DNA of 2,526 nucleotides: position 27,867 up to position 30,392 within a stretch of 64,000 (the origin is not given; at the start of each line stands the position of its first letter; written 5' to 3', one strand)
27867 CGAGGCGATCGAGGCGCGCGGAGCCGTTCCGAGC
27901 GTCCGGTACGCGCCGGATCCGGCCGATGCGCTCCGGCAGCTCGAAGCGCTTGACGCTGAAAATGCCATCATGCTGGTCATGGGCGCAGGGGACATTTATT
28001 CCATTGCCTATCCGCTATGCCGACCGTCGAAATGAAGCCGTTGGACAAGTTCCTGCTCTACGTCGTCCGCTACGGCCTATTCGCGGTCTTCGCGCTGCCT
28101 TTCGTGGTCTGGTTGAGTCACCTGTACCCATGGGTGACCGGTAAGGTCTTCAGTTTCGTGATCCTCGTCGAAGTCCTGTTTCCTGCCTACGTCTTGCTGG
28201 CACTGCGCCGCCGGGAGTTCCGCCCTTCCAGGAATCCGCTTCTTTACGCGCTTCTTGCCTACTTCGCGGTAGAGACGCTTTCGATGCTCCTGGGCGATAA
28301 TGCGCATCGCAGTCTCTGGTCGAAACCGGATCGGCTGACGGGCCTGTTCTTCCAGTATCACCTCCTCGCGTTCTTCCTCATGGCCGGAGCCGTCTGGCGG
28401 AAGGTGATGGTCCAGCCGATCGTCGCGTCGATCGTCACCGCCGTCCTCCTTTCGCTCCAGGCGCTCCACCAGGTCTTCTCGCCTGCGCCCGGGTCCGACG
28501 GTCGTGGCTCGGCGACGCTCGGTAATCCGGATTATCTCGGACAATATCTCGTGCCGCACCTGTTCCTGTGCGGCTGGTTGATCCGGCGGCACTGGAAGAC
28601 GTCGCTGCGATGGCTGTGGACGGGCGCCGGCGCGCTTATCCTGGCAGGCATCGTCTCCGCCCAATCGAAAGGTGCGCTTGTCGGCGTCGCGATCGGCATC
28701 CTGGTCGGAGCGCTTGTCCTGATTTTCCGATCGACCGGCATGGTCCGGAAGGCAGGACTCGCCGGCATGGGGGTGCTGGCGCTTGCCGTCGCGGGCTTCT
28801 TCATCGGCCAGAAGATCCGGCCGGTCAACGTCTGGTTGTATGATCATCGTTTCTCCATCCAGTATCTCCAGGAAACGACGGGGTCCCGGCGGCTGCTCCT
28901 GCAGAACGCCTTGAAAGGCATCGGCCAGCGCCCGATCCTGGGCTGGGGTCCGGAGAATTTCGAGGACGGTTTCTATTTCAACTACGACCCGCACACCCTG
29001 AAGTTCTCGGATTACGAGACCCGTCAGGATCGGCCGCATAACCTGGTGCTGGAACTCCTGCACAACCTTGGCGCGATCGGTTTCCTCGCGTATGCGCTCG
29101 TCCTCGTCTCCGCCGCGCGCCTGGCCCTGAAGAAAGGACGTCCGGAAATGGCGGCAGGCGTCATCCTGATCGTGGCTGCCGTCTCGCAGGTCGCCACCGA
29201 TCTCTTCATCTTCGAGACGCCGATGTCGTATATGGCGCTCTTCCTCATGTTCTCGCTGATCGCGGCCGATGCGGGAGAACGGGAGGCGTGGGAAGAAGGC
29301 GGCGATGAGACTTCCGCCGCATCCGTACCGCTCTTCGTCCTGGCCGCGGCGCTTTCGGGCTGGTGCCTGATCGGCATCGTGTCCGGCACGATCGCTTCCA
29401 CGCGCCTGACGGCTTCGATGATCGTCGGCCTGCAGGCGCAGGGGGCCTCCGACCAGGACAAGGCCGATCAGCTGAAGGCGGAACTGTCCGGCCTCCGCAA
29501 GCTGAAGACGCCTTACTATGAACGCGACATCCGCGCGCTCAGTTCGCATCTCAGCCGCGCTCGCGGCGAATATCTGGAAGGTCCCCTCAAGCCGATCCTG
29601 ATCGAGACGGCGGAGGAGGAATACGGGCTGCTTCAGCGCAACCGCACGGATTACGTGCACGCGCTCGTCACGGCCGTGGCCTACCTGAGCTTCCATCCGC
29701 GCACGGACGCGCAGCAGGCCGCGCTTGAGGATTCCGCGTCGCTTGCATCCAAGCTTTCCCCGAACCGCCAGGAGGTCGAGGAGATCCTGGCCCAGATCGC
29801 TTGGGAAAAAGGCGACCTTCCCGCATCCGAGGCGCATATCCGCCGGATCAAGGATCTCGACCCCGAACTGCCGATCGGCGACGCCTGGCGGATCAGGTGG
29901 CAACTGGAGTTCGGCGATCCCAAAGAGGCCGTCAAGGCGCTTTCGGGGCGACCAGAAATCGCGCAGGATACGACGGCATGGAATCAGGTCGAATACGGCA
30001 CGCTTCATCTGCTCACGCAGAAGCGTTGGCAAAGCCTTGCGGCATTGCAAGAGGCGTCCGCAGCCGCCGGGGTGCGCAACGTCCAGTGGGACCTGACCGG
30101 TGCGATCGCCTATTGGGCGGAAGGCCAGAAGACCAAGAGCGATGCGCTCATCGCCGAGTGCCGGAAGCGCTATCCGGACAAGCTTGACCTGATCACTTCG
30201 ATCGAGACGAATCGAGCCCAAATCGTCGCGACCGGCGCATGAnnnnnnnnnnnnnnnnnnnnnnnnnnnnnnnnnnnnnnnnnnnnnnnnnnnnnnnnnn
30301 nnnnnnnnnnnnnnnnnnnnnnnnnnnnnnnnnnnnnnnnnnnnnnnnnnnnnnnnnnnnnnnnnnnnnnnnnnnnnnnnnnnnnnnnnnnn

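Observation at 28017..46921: A roughly 19 kb Wzx/Wzy-type envelope glycan locus inserted between murC and murB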

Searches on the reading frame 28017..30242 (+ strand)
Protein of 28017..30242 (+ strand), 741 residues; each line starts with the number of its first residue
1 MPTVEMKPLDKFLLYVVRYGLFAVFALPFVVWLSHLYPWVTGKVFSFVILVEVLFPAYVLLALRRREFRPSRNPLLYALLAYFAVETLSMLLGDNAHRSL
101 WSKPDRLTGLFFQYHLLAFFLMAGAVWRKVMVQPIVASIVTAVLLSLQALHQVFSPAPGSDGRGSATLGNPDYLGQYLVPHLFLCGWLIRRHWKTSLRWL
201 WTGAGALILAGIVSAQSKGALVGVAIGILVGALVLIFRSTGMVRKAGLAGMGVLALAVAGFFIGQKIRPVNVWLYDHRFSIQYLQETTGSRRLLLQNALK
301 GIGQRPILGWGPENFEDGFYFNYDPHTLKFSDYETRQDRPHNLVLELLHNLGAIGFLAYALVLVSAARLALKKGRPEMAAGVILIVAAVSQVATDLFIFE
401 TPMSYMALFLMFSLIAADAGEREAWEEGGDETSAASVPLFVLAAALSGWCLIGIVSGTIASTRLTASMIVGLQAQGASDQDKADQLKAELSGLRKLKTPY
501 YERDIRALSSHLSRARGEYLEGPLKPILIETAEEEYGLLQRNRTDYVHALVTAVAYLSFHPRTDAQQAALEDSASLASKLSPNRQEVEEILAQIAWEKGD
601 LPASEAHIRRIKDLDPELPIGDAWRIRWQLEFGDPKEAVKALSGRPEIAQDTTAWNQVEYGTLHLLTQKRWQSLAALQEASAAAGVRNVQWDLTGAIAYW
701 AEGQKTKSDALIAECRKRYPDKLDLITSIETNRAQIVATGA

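Call 7: search_protein_families(library=pfam, proteins=[window:28017-30242:+], max_evalue=0.01)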
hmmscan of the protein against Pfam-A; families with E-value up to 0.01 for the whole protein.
window:28017-30242:+ (741 aa): 1 family
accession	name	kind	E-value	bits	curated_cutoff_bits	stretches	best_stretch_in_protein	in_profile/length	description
PF04932.20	Wzy_C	-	7.6e-15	55.4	31.7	1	206-359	4-148/149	O-Antigen ligase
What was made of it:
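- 28017..30242 (+): WaaL-fold Wzy_C membrane protein. The model shows 13 TM helices and a C-terminal helical TPR tail (about residues 479-739), predicted to lie outside the membrane. An alternative start at 28032 gives an ATGA overlap with murC. PF04932, 55.4 bits (call 7).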

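Call 19: search_protein_families(library=ncbifam, proteins=[window:28017-30242:+], max_evalue=0.001)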
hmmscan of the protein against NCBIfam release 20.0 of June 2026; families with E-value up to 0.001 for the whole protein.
window:28017-30242:+ (741 aa): 1 family
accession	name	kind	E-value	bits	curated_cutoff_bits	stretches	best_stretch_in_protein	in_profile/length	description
NF058641.1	TfpM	equivalog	0.00083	18.5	600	0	281-414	237-353/421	O-linking oligosaccharyltransferase TfpM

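Call 22: find_homologous_proteins(query=window:28017-30242:+, max_evalue=0.00001)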
Query window:28017-30242:+ (741 aa): 71 proteins with E <= 0.00001 among 8000 candidates.
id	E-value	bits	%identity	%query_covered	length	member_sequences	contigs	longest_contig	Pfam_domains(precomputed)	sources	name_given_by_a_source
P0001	0.0e+0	1227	73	99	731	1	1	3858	PF04932.21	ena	-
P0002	0.0e+0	1226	74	99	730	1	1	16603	PF04932.21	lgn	-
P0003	0.0e+0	1220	74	99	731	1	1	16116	PF04932.21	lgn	-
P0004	0.0e+0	1217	74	99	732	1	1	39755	PF04932.21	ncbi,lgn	-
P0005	0.0e+0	1201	71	99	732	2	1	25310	PF04932.21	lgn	-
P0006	0.0e+0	1108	66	100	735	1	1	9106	PF04932.21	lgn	-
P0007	0.0e+0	1089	69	93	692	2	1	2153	PF04932.21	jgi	jgi:O-antigen ligase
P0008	0.0e+0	1079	65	100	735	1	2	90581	PF04932.21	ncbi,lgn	-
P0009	0.0e+0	1078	65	99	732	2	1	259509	PF14559.13,PF13181.13,PF07719.24,PF04932.21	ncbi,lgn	-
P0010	0.0e+0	1069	65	99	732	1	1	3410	PF04932.21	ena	-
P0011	0.0e+0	1069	64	99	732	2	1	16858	PF04932.21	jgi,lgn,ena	-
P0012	0.0e+0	1064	63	100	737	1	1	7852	PF04932.21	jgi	jgi:O-antigen ligase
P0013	0.0e+0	1061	64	99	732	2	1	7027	PF11992.14,PF04932.21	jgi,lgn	-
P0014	0.0e+0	1055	64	99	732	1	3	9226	PF04932.21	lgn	-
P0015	0.0e+0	1045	63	100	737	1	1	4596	PF04932.21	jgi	-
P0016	0.0e+0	1044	63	99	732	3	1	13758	PF04932.21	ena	-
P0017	0.0e+0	1042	62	99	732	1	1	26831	PF04932.21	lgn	-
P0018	0.0e+0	1042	64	100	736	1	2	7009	PF04932.21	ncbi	-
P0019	0.0e+0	1041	63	100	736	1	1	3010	PF04932.21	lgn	-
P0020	0.0e+0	1027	62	100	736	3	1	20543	PF04932.21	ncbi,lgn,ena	-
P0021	0.0e+0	1027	62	99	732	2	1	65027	PF04932.21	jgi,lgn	-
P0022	0.0e+0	1025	61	100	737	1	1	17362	PF04932.21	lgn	-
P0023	0.0e+0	1020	62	99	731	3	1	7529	PF04932.21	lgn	-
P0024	0.0e+0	1019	62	100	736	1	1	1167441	PF04932.21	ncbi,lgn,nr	ncbi:MAG: O-antigen ligase family protein [Patescibacteria group bacterium]|nr:MAG: O-antigen ligase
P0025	0.0e+0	1011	62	99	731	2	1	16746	PF04932.21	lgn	-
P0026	3.0e-298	1009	63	99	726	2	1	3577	PF14559.13,PF04932.21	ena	-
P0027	2.4e-296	1003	61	100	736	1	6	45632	PF04932.21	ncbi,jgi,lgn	jgi:O-antigen ligase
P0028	6.2e-294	995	61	100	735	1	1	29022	PF04932.21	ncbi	-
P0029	1.6e-243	828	54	99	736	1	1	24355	PF13428.13,PF04932.21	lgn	-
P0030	1.8e-243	828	54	99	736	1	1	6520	PF04932.21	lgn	-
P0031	8.6e-231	786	66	71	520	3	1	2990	PF04932.21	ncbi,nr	ncbi:MAG TPA: O-antigen ligase family protein, partial [Patescibacteria group bacterium]|nr:O-antige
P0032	6.6e-197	674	46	98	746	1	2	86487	PF04932.21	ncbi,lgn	-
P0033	5.8e-190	651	46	99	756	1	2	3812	PF14559.13,PF04932.21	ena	-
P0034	5.4e-189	648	44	100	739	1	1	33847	PF07719.24,PF04932.21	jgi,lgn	jgi:O-antigen ligase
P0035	5.0e-188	645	45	97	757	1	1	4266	PF14559.13,PF23914.2,PF13414.13,PF13181.13,PF04932.21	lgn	-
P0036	1.8e-187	643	45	97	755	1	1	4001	PF14559.13,PF23914.2,PF13428.13,PF04932.21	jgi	jgi:O-antigen ligase/tetratricopeptide (TPR) repeat protein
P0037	2.2e-185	636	46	97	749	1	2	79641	PF14559.13,PF23914.2,PF13414.13,PF13432.13,PF13428.13,PF13181.13,PF04932.21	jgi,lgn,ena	jgi:O-antigen ligase/Tfp pilus assembly protein PilF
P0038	2.6e-183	629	43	97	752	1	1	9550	PF04932.21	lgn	-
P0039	8.8e-181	621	45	97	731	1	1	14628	PF04932.21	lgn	-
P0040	5.5e-175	602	43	99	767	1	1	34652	PF14559.13,PF23914.2,PF04932.21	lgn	-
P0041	1.8e-174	600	44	98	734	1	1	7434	PF04932.21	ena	-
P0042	1.4e-169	584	42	98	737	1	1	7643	PF04932.21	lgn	-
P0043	5.7e-165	569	41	98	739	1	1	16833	PF04932.21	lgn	-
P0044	1.1e-162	561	42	97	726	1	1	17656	PF14559.13,PF13429.13,PF04932.21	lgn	-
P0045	1.6e-159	551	41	97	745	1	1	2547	PF04932.21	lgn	-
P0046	4.7e-109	384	42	68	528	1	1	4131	PF14559.13,PF23914.2,PF13414.13,PF13432.13,PF13428.13,PF13181.13,PF07719.24,PF13174.13,PF04932.21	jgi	jgi:Tfp pilus assembly protein PilF/multisubunit Na+/H+ antiporter MnhC subunit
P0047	6.6e-43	165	27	79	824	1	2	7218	PF13431.13,PF23914.2,PF13176.13,PF13428.13,PF14559.13,PF00515.35,PF12895.14,PF13424.13,PF21033.5,PF13181.13,PF14561.13,PF07719.24,PF04932.21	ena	-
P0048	3.6e-39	153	28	82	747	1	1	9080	PF13431.13,PF23914.2,PF13414.13,PF25058.2,PF13176.13,PF13428.13,PF14559.13,PF00515.35,PF12895.14,PF13424.13,PF21033.5,PF13432.13,PF13181.13,PF14561.13,PF07719.24,PF04932.21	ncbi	-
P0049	1.1e-37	148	31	55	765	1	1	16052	PF14559.13,PF13431.13,PF13432.13,PF13181.13,PF04932.21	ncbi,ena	-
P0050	6.0e-37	145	30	55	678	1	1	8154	PF13181.13,PF07719.24,PF04932.21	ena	-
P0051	1.5e-36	144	26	80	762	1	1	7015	PF14559.13,PF13431.13,PF25060.1,PF13432.13,PF13428.13,PF13181.13,PF07719.24,PF04932.21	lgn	-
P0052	8.3e-36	142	29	55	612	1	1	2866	PF13414.13,PF00515.35,PF13181.13,PF07719.24,PF04932.21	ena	-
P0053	2.9e-31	127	32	46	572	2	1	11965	PF14559.13,PF07719.24,PF04932.21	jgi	-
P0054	3.4e-31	126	26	76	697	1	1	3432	PF13431.13,PF23914.2,PF13414.13,PF13428.13,PF14559.13,PF00515.35,PF12895.14,PF13424.13,PF21033.5,PF13432.13,PF13181.13,PF14561.13,PF07719.24,PF04932.21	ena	-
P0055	1.3e-27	115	28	55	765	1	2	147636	PF04932.21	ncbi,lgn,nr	ncbi:MAG: O-antigen ligase family protein [Candidatus Doudnabacteria bacterium]|nr:O-antigen ligase 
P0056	1.1e-26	112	28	56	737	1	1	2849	PF14559.13,PF04932.21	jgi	jgi:O-antigen ligase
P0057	2.1e-21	94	27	56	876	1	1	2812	PF13431.13,PF13414.13,PF13176.13,PF13428.13,PF14559.13,PF13371.13,PF00515.35,PF13424.13,PF21033.5,PF13432.13,PF13429.13,PF13181.13,PF07719.24,PF04932.21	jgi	jgi:tetratricopeptide (TPR) repeat protein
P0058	4.7e-21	93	22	82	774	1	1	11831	PF14559.13,PF04932.21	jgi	jgi:O-antigen ligase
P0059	6.0e-20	89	30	41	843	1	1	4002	PF14559.13,PF13432.13,PF13428.13,PF07719.24,PF04932.21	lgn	-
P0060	1.2e-19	88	28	47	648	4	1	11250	PF04932.21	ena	-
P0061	3.0e-19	87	25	56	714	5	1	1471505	PF04932.21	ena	-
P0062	1.2e-18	85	24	79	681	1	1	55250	PF04932.21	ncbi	ncbi:MAG: O-antigen ligase family protein [Dehalococcoidia bacterium]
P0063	2.5e-18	84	31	24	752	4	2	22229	PF04932.21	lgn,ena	-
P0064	8.7e-17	79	26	36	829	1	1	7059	PF12895.14,PF13432.13,PF04932.21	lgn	-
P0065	3.3e-15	74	27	50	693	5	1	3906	PF04932.21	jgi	-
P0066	2.3e-11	61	27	47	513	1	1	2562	PF04932.21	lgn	-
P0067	1.1e-10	59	26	23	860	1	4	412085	PF14559.13,PF13431.13,PF00515.35,PF13181.13,PF07719.24,PF04932.21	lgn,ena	-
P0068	1.3e-10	58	26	53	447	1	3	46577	PF04932.21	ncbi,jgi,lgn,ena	ncbi:MAG TPA: O-antigen ligase family protein [Candidatus Paceibacterota bacterium]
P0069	1.7e-10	58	29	46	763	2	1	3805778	PF04932.21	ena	-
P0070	4.0e-8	50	30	18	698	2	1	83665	PF14559.13,PF13431.13,PF23914.2,PF13414.13,PF13371.13,PF00515.35,PF13424.13,PF13432.13,PF13181.13,PF07719.24,PF04932.21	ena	-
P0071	2.3e-6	44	24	46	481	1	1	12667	PF04932.21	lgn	-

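Call 23: find_encoding_contigs(protein=P0032, flank=10000, max_places=2)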
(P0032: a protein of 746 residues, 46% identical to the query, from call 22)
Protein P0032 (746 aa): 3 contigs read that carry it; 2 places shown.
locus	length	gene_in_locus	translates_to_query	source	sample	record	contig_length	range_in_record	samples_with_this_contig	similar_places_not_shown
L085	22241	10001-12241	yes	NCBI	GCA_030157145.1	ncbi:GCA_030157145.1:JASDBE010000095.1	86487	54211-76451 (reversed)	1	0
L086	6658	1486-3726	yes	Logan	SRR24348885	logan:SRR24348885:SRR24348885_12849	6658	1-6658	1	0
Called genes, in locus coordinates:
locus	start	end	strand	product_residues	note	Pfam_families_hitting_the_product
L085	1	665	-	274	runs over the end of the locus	PF00763:THF_DHG_CYH, PF02882:THF_DHG_CYH_C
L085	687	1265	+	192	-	-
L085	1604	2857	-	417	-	PF00464:SHMT, PF00155:Aminotran_1_2 (weak)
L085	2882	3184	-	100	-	-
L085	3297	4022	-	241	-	PF13365:Trypsin_2 (weak)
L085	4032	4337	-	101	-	-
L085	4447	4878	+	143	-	PF00293:NUDIX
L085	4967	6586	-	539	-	PF04055:Radical_SAM, PF16199:Radical_SAM_C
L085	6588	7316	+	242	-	PF01209:Ubie_methyltran (weak), PF08003:Methyltransf_9 (weak), PF02353:CMAS (weak), PF13489:Methyltransf_23, PF13847:Methyltransf_31, PF08241:Methyltransf_11, PF08242:Methyltransf_12, PF13649:Methyltransf_25, +1 more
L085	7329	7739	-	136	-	-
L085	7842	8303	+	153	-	-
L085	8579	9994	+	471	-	PF01225:Mur_ligase, PF08245:Mur_ligase_M, PF02875:Mur_ligase_C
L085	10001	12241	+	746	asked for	PF04932:Wzy_C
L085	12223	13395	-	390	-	PF13477:Glyco_trans_4_2, PF13439:Glyco_transf_4, PF13579:Glyco_trans_4_4, PF00534:Glycos_transf_1, PF13692:Glyco_trans_1_4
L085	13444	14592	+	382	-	PF13439:Glyco_transf_4, PF13579:Glyco_trans_4_4, PF20706:GT4-conflict, PF00534:Glycos_transf_1, PF13692:Glyco_trans_1_4, PF13524:Glyco_trans_1_2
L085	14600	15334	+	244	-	PF13489:Methyltransf_23, PF08241:Methyltransf_11, PF08242:Methyltransf_12, PF13649:Methyltransf_25, PF13847:Methyltransf_31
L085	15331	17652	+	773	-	PF13439:Glyco_transf_4, PF13579:Glyco_trans_4_4, PF20706:GT4-conflict (weak), PF00534:Glycos_transf_1, PF13692:Glyco_trans_1_4, PF20706:GT4-conflict, PF00534:Glycos_transf_1, PF13692:Glyco_trans_1_4, +3 more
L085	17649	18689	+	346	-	PF00534:Glycos_transf_1, PF13692:Glyco_trans_1_4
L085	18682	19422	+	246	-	PF01522:Polysacc_deac_1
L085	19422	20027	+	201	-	PF08241:Methyltransf_11, PF13649:Methyltransf_25 (faint), PF13847:Methyltransf_31 (weak)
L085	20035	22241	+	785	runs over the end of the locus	PF13439:Glyco_transf_4, PF13579:Glyco_trans_4_4 (weak), PF00534:Glycos_transf_1, PF13524:Glyco_trans_1_2, PF13692:Glyco_trans_1_4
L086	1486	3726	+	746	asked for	PF04932:Wzy_C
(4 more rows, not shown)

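Call 24: find_encoding_contigs(protein=P0037, flank=10000, max_places=2)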
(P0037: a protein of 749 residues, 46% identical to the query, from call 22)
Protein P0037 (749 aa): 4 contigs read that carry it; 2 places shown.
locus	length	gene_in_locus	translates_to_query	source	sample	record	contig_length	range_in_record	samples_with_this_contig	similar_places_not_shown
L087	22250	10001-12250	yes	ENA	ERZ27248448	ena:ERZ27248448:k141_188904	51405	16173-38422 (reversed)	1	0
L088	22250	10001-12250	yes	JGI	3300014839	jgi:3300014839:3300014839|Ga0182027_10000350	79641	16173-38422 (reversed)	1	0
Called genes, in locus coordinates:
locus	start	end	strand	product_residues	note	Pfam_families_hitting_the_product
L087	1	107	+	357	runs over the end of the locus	PF00953:Glycos_transf_4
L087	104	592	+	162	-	PF02643:DUF192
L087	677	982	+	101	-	PF00829:Ribosomal_L21p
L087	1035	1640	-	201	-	PF21176:RecR_HhH, PF13662:Toprim_4, PF21175:RecR_C (faint)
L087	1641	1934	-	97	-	PF02575:YbaB_DNA_bd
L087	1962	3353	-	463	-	PF00772:DnaB, PF03796:DnaB_C, PF06745:ATPase (weak), PF13481:AAA_25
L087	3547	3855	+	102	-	PF01022:HTH_5, PF12840:HTH_20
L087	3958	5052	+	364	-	PF01022:HTH_5, PF12840:HTH_20 (weak), PF00989:PAS (weak), PF13188:PAS_8 (weak), PF13426:PAS_9 (weak), PF08448:PAS_4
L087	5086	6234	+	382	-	PF01490:Aa_trans, PF03222:Trp_Tyr_perm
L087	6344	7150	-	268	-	PF00763:THF_DHG_CYH, PF02882:THF_DHG_CYH_C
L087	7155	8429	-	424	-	PF00464:SHMT, PF01212:Beta_elim_lyase (weak)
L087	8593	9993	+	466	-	PF01225:Mur_ligase, PF08245:Mur_ligase_M, PF02875:Mur_ligase_C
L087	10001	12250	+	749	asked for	PF04932:Wzy_C, PF13428:TPR_14 (faint), PF23914:TPR_CcmH_CycH (faint), PF13181:TPR_8 (faint), PF13414:TPR_11 (faint), PF13432:TPR_16 (faint), PF14559:TPR_19 (weak)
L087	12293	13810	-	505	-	-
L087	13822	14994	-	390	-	PF13477:Glyco_trans_4_2, PF13439:Glyco_transf_4, PF13579:Glyco_trans_4_4, PF00534:Glycos_transf_1, PF13692:Glyco_trans_1_4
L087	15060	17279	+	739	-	PF13439:Glyco_transf_4, PF13579:Glyco_trans_4_4, PF00534:Glycos_transf_1, PF13692:Glyco_trans_1_4, PF13579:Glyco_trans_4_4, PF13439:Glyco_transf_4, PF00534:Glycos_transf_1, PF13692:Glyco_trans_1_4, +2 more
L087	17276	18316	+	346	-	PF00534:Glycos_transf_1, PF13692:Glyco_trans_1_4, PF13524:Glyco_trans_1_2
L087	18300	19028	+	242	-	PF01522:Polysacc_deac_1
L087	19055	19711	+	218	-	PF13489:Methyltransf_23, PF07021:MetW, PF13649:Methyltransf_25, PF13847:Methyltransf_31, PF08241:Methyltransf_11, PF08242:Methyltransf_12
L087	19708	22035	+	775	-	PF13439:Glyco_transf_4, PF13579:Glyco_trans_4_4, PF00534:Glycos_transf_1, PF13524:Glyco_trans_1_2, PF13692:Glyco_trans_1_4, PF13231:PMT_2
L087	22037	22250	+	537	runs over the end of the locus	-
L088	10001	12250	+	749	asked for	PF04932:Wzy_C, PF13428:TPR_14 (faint), PF23914:TPR_CcmH_CycH (faint), PF13181:TPR_8 (faint), PF13414:TPR_11 (faint), PF13432:TPR_16 (faint), PF14559:TPR_19 (weak)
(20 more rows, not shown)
